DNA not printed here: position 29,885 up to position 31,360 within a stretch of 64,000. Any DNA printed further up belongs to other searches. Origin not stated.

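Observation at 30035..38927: ColD/E1-type 3-dehydratase plus Gmd and an Rmd-like reductase: possible GDP-3,6-dideoxyhexose pathway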

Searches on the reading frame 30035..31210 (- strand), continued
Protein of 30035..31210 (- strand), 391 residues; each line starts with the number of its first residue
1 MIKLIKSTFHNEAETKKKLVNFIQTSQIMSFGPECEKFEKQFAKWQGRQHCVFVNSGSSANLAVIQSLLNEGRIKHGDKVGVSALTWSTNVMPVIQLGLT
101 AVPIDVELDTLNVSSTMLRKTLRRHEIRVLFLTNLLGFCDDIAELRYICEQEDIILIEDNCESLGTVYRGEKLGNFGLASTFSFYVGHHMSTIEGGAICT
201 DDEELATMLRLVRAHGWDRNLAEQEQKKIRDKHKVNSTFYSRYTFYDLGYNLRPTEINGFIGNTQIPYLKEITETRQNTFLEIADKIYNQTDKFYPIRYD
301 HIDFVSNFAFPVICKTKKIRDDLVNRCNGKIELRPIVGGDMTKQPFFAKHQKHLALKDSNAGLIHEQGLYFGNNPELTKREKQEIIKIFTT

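Call 47: find_homologous_proteins(query=window:30035-31210:-, max_evalue=1e-40)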
Query window:30035-31210:- (391 aa): 7906 proteins with E <= 1e-40 among 8000 candidates; the best 120 are listed.
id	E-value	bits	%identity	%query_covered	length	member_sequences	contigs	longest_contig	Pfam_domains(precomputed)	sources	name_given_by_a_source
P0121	4.7e-255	864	95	100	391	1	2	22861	PF00266.26,PF01053.27,PF01041.24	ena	-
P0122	3.1e-254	861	95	100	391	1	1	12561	PF00266.26,PF01053.27,PF01041.24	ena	-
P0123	3.8e-248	841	91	100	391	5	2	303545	PF01053.27,PF01041.24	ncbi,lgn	-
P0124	1.8e-243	826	89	100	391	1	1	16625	PF00266.26,PF01053.27,PF01041.24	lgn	-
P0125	1.4e-241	819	88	100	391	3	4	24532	PF00266.26,PF01053.27,PF01041.24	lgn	-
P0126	4.4e-225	765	83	100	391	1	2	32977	PF01053.27,PF01041.24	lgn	-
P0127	1.8e-224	763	82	100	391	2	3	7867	PF00266.26,PF01053.27,PF01041.24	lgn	-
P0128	8.8e-220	748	81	100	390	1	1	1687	PF00266.26,PF01053.27,PF01041.24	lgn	-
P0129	2.4e-219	746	81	100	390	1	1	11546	PF00266.26,PF01053.27,PF01041.24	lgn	-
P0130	3.2e-219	746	79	100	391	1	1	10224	PF00266.26,PF01053.27,PF01041.24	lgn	-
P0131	1.1e-217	741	80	100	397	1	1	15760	PF00266.26,PF01053.27,PF01041.24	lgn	-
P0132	7.9e-217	738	79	100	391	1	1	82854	PF00266.26,PF01053.27,PF01041.24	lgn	-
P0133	1.5e-216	737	79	100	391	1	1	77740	PF00266.26,PF01053.27,PF01041.24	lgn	-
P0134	8.2e-216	734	80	100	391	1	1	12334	PF01053.27,PF01041.24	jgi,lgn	jgi:CDP-6-deoxy-D-xylo-4-hexulose-3-dehydrase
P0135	9.9e-216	734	79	100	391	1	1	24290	PF00266.26,PF01053.27,PF01041.24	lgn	-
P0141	5.7e-215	732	79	100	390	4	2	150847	PF00266.26,PF01053.27,PF01041.24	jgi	jgi:CDP-4-dehydro-6-deoxyglucose reductase, E1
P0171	3.4e-210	716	77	100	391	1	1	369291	PF00266.26,PF01053.27,PF01041.24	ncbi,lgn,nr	ncbi:MAG: hypothetical protein JWN12_430 [Candidatus Saccharibacteria bacterium]|nr:hypothetical pro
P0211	2.7e-206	703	75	100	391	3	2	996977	PF01053.27,PF01041.24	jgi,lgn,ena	-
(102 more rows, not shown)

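Call 48: search_protein_families(library=pfam, proteins=[L008:8189-9022:+, L008:12334-13359:+, L008:7439-8041:-, L003:8833-9990:+, L003:7863-8843:+, L003:6769-7866:+, L003:6209-6772:+, L003:5801-6205:+, L003:4803-5798:+, L003:11239-12489:+], max_evalue=0.00001)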
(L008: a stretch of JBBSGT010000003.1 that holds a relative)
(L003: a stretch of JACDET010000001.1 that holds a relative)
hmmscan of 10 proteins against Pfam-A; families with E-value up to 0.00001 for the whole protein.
L008:8189-9022:+ (277 aa): 2 families
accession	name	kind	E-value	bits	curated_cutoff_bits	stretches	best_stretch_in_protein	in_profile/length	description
PF00535.33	Glycos_transf_2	-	4.1e-18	66.3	23.3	1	12-119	1-111/168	Glycosyl transferase family 2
PF10111.15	Glyco_tranf_2_2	-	1.7e-10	41.3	27.3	1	14-109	3-104/276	Glycosyltransferase like family 2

L008:12334-13359:+ (341 aa): 4 families
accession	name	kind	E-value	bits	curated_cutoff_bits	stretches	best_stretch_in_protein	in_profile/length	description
PF00535.33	Glycos_transf_2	-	1.2e-28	100.6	23.3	1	9-122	1-117/168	Glycosyl transferase family 2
PF13641.12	Glyco_tranf_2_3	-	6.1e-16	59.6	27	1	8-220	3-213/230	Glycosyltransferase like family 2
PF10111.15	Glyco_tranf_2_2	-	5.4e-12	46.2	27.3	1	11-222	5-220/276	Glycosyltransferase like family 2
PF13632.12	Glyco_trans_2_3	-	1.2e-10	42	27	1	86-223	1-128/198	Glycosyl transferase family group 2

L008:7439-8041:- (200 aa): 0 families

L003:8833-9990:+ (385 aa): 2 families
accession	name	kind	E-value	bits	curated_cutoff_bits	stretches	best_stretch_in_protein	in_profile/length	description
PF00534.26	Glycos_transf_1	-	2.2e-19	70.1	26.4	1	203-280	14-91/172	Glycosyl transferases group 1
PF13692.12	Glyco_trans_1_4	-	8.7e-17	62.1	27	1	206-353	3-142/142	Glycosyl transferases group 1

L003:7863-8843:+ (326 aa): 6 families
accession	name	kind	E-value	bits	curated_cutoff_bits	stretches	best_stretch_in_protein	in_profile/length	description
PF01370.27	Epimerase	-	9.5e-35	120.6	20.9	1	6-247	1-239/240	NAD dependent epimerase/dehydratase family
PF16363.11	GDP_Man_Dehyd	-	8.8e-17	62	27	1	8-307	2-328/332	GDP-mannose 4,6 dehydratase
PF13460.12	NAD_binding_10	-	3.9e-14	53.4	27.2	1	10-124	1-102/184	NAD(P)H-binding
PF05368.20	NmrA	-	3.3e-12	47.1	27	1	4-117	3-104/298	NmrA-like family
PF01073.25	3Beta_HSD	-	2e-09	37.3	22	1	8-123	2-119/280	3-beta hydroxysteroid dehydrogenase/isomerase family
PF02719.21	Polysacc_synt_2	-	4.1e-06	26.6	20.2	0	6-115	1-123/293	Polysaccharide biosynthesis protein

L003:6769-7866:+ (365 aa): 2 families
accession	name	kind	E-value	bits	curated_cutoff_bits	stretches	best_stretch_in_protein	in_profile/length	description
PF01041.23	DegT_DnrJ_EryC1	-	1.6e-122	409.6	19.8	1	15-359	3-359/360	DegT/DnrJ/EryC1/StrS aminotransferase family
PF00155.27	Aminotran_1_2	-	4e-09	36.6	19.7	1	39-303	45-329/361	Aminotransferase class I and II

L003:6209-6772:+ (187 aa): 3 families
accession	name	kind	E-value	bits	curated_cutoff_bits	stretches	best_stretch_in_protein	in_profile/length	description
PF00132.30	Hexapep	-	4.3e-22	77.3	27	2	16-48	3-35/36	Bacterial transferase hexapeptide (six repeats)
PF25084.1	LbH_EIF2B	-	4.7e-10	39.9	54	1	6-81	30-103/105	EIF2B subunit epsilon LbH domain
PF14602.12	Hexapep_2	-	2.3e-06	27.6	27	0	107-135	8-34/34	Hexapeptide repeat of succinyl-transferase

L003:5801-6205:+ (134 aa): 3 families
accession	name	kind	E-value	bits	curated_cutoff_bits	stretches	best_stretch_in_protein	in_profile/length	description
PF05523.17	FdtA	-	9.4e-11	42.1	23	1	1-126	1-118/131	WxcM-like, C-terminal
PF14667.12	Polysacc_synt_C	-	2e-10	41.2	28.7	1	12-114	2-94/111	Polysaccharide biosynthesis C-terminal domain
PF00908.23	dTDP_sugar_isom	-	5.9e-07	29.8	27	1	9-125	13-136/168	dTDP-4-dehydrorhamnose 3,5-epimerase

L003:4803-5798:+ (331 aa): 1 family
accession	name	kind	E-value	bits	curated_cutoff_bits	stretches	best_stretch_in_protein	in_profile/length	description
PF00535.33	Glycos_transf_2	-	5.8e-21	75.6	23.3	1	8-164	1-157/168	Glycosyl transferase family 2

L003:11239-12489:+ (416 aa): 2 families
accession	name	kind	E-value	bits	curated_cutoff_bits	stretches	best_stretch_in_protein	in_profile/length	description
PF00534.26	Glycos_transf_1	-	2.2e-15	57.1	26.4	1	221-391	8-171/172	Glycosyl transferases group 1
PF13692.12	Glyco_trans_1_4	-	2.2e-10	41.4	27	1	231-339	5-108/142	Glycosyl transferases group 1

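Call 51: find_homologous_proteins(query=L028:11165-12097:+, max_evalue=1e-40)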
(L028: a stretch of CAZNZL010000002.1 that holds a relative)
Query L028:11165-12097:+ (310 aa): 8000 proteins with E <= 1e-40 among 8000 candidates; the best 120 are listed.
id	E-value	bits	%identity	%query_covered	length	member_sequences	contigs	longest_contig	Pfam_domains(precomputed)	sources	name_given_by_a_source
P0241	2.0e-209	712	100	100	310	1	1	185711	PF04321.24,PF16363.12,PF02719.22,PF01370.28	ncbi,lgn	-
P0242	6.5e-146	503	69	98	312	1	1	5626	PF04321.24,PF16363.12,PF01370.28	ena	-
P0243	7.0e-146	503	69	99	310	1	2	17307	PF04321.24,PF16363.12,PF02719.22,PF01370.28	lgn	-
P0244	1.1e-145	503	70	98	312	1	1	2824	PF04321.24,PF16363.12,PF01370.28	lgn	-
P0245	4.0e-145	501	68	99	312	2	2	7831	PF04321.24,PF16363.12,PF01370.28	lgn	-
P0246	1.1e-144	499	68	99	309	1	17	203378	PF04321.24,PF16363.12,PF01370.28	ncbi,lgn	-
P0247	1.2e-144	499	68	99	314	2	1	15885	PF04321.24,PF16363.12,PF02719.22,PF01370.28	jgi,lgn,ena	-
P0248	5.2e-144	497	68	99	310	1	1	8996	PF04321.24,PF16363.12,PF01370.28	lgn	-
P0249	5.6e-144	497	68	100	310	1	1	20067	PF04321.24,PF16363.12,PF01370.28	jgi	jgi:GDP-L-fucose synthase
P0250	6.1e-144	497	67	99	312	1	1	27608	PF04321.24,PF16363.12,PF01370.28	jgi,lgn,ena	-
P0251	6.7e-144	497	68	99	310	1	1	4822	PF04321.24,PF16363.12,PF02719.22,PF01370.28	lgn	-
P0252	7.4e-144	497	67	99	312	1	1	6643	PF04321.24,PF16363.12,PF01370.28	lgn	-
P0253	8.7e-144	496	66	100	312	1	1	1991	PF04321.24,PF16363.12,PF01370.28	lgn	-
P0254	1.1e-143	496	67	100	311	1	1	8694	PF04321.24,PF16363.12,PF01370.28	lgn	-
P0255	1.2e-143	496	66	99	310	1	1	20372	PF04321.24,PF16363.12,PF01370.28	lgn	-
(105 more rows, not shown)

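Call 64: find_encoding_contigs(protein=P0171, flank=10000, max_places=1)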
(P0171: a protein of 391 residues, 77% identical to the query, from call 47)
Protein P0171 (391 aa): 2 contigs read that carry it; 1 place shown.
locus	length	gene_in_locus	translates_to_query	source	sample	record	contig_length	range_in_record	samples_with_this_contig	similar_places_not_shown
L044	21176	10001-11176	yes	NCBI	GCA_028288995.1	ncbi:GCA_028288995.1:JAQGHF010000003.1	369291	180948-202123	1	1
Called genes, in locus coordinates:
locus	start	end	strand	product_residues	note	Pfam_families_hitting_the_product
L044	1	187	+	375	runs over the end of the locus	PF13439:Glyco_transf_4, PF20706:GT4-conflict, PF00534:Glycos_transf_1, PF13692:Glyco_trans_1_4, PF13524:Glyco_trans_1_2 (weak)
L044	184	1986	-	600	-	PF13620:CarboxypepD_reg (faint)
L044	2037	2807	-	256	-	PF00702:Hydrolase (faint), PF08282:Hydrolase_3, PF03332:PMM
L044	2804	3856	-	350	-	PF00483:NTP_transferase, PF12804:NTP_transf_3 (weak), PF22640:ManC_GMP_beta-helix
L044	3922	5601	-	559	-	PF19830:DUF6311, PF25853:DUF6311_C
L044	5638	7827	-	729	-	-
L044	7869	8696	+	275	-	PF00535:Glycos_transf_2, PF10111:Glyco_tranf_2_2 (weak), PF13641:Glyco_tranf_2_3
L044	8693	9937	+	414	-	-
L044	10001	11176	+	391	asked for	PF01041:DegT_DnrJ_EryC1, PF01053:Cys_Met_Meta_PP, PF00266:Aminotran_5 (weak)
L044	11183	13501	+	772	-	PF13439:Glyco_transf_4 (faint), PF00534:Glycos_transf_1, PF13692:Glyco_trans_1_4, PF13524:Glyco_trans_1_2, PF20706:GT4-conflict (faint), PF00534:Glycos_transf_1, PF13692:Glyco_trans_1_4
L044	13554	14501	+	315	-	PF00535:Glycos_transf_2, PF10111:Glyco_tranf_2_2 (weak)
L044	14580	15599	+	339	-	PF20706:GT4-conflict, PF00534:Glycos_transf_1, PF13692:Glyco_trans_1_4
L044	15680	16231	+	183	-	-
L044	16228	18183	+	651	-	PF16158:N_BRCA1_IG (faint)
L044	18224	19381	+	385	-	PF20706:GT4-conflict, PF00534:Glycos_transf_1, PF13692:Glyco_trans_1_4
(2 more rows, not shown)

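Call 65: find_encoding_contigs(protein=P0211, flank=10000, max_places=1)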
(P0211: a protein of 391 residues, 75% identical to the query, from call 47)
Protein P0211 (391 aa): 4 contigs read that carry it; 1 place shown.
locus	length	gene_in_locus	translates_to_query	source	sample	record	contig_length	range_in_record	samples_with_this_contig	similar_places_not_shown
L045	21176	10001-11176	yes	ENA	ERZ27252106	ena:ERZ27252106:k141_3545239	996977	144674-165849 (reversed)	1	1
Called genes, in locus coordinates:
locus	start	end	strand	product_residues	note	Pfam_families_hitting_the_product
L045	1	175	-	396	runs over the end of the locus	PF13477:Glyco_trans_4_2, PF13439:Glyco_transf_4, PF13579:Glyco_trans_4_4, PF20706:GT4-conflict, PF00534:Glycos_transf_1, PF13692:Glyco_trans_1_4, PF13524:Glyco_trans_1_2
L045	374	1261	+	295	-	PF01073:3Beta_HSD, PF01370:Epimerase, PF02719:Polysacc_synt_2, PF07993:NAD_binding_4 (faint), PF16363:GDP_Man_Dehyd, PF01370:Epimerase, PF16363:GDP_Man_Dehyd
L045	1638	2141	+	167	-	-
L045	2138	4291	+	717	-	PF16158:N_BRCA1_IG (faint)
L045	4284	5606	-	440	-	PF00534:Glycos_transf_1, PF13692:Glyco_trans_1_4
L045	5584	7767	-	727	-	-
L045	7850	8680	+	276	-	PF00535:Glycos_transf_2, PF10111:Glyco_tranf_2_2, PF13641:Glyco_tranf_2_3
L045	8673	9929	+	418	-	-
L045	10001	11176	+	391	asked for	PF01041:DegT_DnrJ_EryC1, PF01053:Cys_Met_Meta_PP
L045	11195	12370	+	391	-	PF13439:Glyco_transf_4 (weak), PF00534:Glycos_transf_1, PF13692:Glyco_trans_1_4, PF13524:Glyco_trans_1_2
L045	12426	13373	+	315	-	PF00535:Glycos_transf_2, PF10111:Glyco_tranf_2_2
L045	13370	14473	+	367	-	PF13439:Glyco_transf_4, PF13579:Glyco_trans_4_4, PF20706:GT4-conflict, PF00534:Glycos_transf_1, PF13692:Glyco_trans_1_4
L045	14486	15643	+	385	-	PF13439:Glyco_transf_4 (faint), PF20706:GT4-conflict, PF00534:Glycos_transf_1, PF13692:Glyco_trans_1_4, PF13524:Glyco_trans_1_2 (weak)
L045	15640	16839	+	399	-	PF13439:Glyco_transf_4, PF13579:Glyco_trans_4_4 (weak), PF20706:GT4-conflict (weak), PF00534:Glycos_transf_1, PF13692:Glyco_trans_1_4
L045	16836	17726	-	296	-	PF05050:Methyltransf_21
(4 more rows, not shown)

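Call 66: find_encoding_contigs(protein=P0141, flank=10000, max_places=1)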
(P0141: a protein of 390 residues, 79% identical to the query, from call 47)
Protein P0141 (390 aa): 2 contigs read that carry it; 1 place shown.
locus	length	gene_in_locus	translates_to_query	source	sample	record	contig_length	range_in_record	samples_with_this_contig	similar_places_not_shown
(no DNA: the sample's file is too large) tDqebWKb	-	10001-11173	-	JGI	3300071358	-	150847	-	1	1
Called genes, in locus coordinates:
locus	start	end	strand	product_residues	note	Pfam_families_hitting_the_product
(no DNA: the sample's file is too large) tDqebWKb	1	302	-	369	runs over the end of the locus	PF13439:Glyco_transf_4 (faint), PF20706:GT4-conflict, PF00534:Glycos_transf_1, PF13692:Glyco_trans_1_4, PF13524:Glyco_trans_1_2 (weak)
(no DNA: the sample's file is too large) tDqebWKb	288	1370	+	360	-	PF04932:Wzy_C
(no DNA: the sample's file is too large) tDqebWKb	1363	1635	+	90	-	-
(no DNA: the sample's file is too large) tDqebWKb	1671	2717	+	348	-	PF01370:Epimerase, PF04321:RmlD_sub_bind, PF16363:GDP_Man_Dehyd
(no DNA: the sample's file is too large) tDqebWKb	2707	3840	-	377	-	PF13439:Glyco_transf_4, PF20706:GT4-conflict, PF00534:Glycos_transf_1, PF13692:Glyco_trans_1_4, PF13524:Glyco_trans_1_2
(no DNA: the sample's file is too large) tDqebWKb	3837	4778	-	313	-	PF01073:3Beta_HSD, PF01370:Epimerase, PF04321:RmlD_sub_bind, PF16363:GDP_Man_Dehyd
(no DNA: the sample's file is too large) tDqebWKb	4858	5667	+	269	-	PF01061:ABC2_membrane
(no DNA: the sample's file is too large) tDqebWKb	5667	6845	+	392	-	PF00005:ABC_tran, PF13304:AAA_21 (faint), PF14524:Wzt_C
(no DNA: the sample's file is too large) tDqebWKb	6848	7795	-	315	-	PF02353:CMAS (weak), PF13489:Methyltransf_23, PF07021:MetW, PF08241:Methyltransf_11, PF08242:Methyltransf_12 (weak), PF13649:Methyltransf_25, PF13847:Methyltransf_31 (faint)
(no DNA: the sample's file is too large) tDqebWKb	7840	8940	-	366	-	PF13439:Glyco_transf_4, PF13579:Glyco_trans_4_4 (weak), PF20706:GT4-conflict, PF00534:Glycos_transf_1, PF13692:Glyco_trans_1_4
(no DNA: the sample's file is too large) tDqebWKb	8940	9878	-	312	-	PF00535:Glycos_transf_2, PF13641:Glyco_tranf_2_3 (weak)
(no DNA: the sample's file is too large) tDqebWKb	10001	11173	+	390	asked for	PF01041:DegT_DnrJ_EryC1, PF01053:Cys_Met_Meta_PP, PF00266:Aminotran_5 (weak)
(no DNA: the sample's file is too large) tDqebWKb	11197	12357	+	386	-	PF13439:Glyco_transf_4 (weak), PF00534:Glycos_transf_1, PF13692:Glyco_trans_1_4, PF13524:Glyco_trans_1_2, PF20706:GT4-conflict (weak)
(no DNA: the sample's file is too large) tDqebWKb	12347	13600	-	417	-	-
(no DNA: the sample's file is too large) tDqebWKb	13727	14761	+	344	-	PF00535:Glycos_transf_2, PF10111:Glyco_tranf_2_2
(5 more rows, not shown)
